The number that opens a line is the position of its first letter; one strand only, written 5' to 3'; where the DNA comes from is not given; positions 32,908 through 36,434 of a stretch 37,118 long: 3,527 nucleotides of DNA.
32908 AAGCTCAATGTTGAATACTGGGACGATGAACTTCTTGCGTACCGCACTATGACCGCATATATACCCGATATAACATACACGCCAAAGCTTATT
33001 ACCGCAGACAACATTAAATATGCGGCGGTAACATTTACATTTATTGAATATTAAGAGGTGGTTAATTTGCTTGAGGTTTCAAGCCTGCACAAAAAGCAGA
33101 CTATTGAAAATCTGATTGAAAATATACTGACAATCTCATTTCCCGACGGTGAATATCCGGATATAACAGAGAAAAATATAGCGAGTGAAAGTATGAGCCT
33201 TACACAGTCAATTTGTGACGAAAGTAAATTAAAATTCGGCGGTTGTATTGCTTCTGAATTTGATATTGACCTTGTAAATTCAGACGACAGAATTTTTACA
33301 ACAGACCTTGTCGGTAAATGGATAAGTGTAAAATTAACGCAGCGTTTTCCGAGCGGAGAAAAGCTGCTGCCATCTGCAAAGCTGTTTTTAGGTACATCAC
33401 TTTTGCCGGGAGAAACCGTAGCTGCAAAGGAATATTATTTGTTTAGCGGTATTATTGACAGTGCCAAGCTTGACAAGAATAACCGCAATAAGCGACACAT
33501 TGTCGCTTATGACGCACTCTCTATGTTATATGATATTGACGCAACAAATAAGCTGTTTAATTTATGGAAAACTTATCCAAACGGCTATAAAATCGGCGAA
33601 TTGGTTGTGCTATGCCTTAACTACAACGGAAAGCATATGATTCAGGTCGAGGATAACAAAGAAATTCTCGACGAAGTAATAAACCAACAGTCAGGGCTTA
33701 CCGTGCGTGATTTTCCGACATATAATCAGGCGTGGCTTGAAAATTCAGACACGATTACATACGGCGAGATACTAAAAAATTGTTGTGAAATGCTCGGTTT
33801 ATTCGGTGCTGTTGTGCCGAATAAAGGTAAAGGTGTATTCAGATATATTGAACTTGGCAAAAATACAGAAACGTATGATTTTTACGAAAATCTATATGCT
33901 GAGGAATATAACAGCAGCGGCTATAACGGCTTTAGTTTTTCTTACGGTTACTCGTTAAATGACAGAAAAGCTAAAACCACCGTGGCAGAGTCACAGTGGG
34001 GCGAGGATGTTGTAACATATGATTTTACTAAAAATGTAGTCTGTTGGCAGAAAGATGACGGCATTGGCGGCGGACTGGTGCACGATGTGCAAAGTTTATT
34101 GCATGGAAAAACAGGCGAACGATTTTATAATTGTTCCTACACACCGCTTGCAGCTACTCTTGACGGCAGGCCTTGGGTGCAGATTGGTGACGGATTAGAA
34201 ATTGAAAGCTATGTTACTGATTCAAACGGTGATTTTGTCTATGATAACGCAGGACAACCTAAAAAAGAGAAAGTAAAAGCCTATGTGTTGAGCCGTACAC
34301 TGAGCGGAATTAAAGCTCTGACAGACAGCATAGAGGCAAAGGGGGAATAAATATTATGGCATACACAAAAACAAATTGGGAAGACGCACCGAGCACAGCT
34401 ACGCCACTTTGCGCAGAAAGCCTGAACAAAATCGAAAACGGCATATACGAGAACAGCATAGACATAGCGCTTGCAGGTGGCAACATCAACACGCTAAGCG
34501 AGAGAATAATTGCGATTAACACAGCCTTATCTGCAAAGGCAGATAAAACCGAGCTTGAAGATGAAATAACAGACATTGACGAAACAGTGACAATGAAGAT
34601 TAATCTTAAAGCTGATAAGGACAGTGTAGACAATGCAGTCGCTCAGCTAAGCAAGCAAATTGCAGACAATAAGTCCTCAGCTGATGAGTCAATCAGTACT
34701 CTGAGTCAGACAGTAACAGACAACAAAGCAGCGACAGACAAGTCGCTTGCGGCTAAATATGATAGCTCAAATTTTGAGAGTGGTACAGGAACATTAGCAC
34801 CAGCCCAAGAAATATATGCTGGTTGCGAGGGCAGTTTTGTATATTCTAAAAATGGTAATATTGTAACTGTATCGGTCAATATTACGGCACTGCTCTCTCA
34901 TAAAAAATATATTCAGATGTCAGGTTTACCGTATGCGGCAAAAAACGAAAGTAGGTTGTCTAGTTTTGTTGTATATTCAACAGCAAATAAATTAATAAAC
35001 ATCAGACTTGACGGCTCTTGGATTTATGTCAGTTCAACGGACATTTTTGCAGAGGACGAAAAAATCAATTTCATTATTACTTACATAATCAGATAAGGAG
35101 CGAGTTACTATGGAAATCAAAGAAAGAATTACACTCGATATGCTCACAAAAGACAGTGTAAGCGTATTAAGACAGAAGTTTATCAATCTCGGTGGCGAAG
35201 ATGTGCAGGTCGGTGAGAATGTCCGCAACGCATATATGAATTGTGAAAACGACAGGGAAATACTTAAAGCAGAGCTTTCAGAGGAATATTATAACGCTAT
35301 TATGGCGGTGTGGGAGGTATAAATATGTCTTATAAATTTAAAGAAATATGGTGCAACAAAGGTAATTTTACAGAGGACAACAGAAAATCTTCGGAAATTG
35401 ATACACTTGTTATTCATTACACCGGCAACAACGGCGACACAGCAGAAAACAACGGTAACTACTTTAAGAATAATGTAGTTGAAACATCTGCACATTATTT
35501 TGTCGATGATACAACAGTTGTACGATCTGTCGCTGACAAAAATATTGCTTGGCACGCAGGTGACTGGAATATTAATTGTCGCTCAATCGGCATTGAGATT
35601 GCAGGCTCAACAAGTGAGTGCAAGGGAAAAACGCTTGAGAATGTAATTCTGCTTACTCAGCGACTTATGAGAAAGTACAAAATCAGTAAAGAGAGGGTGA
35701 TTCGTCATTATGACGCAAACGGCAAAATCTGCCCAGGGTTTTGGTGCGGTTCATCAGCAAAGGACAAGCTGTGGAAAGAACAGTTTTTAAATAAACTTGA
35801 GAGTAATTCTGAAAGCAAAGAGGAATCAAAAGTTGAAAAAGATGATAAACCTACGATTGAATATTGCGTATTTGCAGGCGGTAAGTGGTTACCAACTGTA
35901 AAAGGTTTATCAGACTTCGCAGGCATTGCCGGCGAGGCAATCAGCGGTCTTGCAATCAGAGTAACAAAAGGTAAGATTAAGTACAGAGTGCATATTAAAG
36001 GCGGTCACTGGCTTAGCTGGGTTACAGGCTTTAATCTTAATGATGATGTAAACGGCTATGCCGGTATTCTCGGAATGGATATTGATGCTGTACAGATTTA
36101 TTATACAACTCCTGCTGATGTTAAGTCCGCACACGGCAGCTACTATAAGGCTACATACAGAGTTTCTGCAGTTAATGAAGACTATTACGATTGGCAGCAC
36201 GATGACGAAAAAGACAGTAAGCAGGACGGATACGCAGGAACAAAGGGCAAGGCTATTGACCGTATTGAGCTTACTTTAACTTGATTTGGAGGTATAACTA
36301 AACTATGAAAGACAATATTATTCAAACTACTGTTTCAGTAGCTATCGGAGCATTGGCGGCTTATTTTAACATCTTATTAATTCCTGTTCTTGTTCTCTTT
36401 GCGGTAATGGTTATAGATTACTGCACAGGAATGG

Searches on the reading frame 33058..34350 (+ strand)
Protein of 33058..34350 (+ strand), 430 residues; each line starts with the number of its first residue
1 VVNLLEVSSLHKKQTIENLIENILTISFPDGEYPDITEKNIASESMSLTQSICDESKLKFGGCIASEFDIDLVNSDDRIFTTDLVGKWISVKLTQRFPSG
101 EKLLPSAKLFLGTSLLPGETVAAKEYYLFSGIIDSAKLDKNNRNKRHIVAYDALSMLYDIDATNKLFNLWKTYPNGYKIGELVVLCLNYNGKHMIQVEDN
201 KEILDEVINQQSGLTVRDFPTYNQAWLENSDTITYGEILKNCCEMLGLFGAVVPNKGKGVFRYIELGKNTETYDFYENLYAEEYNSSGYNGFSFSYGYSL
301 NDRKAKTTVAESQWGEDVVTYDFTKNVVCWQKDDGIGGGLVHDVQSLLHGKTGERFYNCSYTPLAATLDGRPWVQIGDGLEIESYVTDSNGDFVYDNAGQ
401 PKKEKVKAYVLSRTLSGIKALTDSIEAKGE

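Call 45: search_protein_families(library=phrogs, proteins=[window:33058-34350:+], max_evalue=0.00001)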
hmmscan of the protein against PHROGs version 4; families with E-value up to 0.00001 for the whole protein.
window:33058-34350:+ (430 aa): 1 family
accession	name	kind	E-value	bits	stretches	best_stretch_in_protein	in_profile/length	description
phrog_18190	-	unknown function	3.2e-30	106.2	2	18-282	13-226/723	-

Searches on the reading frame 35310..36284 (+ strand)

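Call 45: search_protein_families(library=phrogs, proteins=[window:35310-36284:+], max_evalue=0.00001)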
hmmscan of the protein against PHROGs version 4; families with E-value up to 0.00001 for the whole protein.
window:35310-36284:+ (324 aa): 22 families
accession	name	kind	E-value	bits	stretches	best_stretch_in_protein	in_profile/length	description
phrog_833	-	lysis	5.8e-48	165.1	1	7-278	8-285/294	endolysin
phrog_3393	-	lysis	1.8e-35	124.3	1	25-270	19-293/342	endolysin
phrog_670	-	lysis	3.4e-35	123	1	2-196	87-272/596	endolysin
phrog_3088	-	lysis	1.7e-30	107.6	1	10-179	4-176/248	amidase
phrog_1794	-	lysis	4.4e-29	102.9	1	14-236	40-244/336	amidase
phrog_9611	-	lysis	6.7e-28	98.9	1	14-168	7-174/246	endolysin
phrog_1493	-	lysis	1e-27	98.3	1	24-174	28-178/394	endolysin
phrog_19265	-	unknown function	1.3e-27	98.3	1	11-149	6-148/293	-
phrog_2338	-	lysis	1.7e-23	84.5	1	16-182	14-190/346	endolysin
phrog_22474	-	lysis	3.7e-21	76.7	1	179-322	172-317/324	endolysin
phrog_7698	-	lysis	5.5e-15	57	1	24-152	19-148/316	endolysin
phrog_5182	-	lysis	3.6e-13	50.8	1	31-170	36-190/321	endolysin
phrog_18955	-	unknown function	8.5e-13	48.7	1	30-168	296-438/483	-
phrog_14048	-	lysis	5.7e-12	46.9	1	23-133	20-137/305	endolysin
phrog_4018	-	lysis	5.5e-11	43.7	1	29-145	30-141/285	amidase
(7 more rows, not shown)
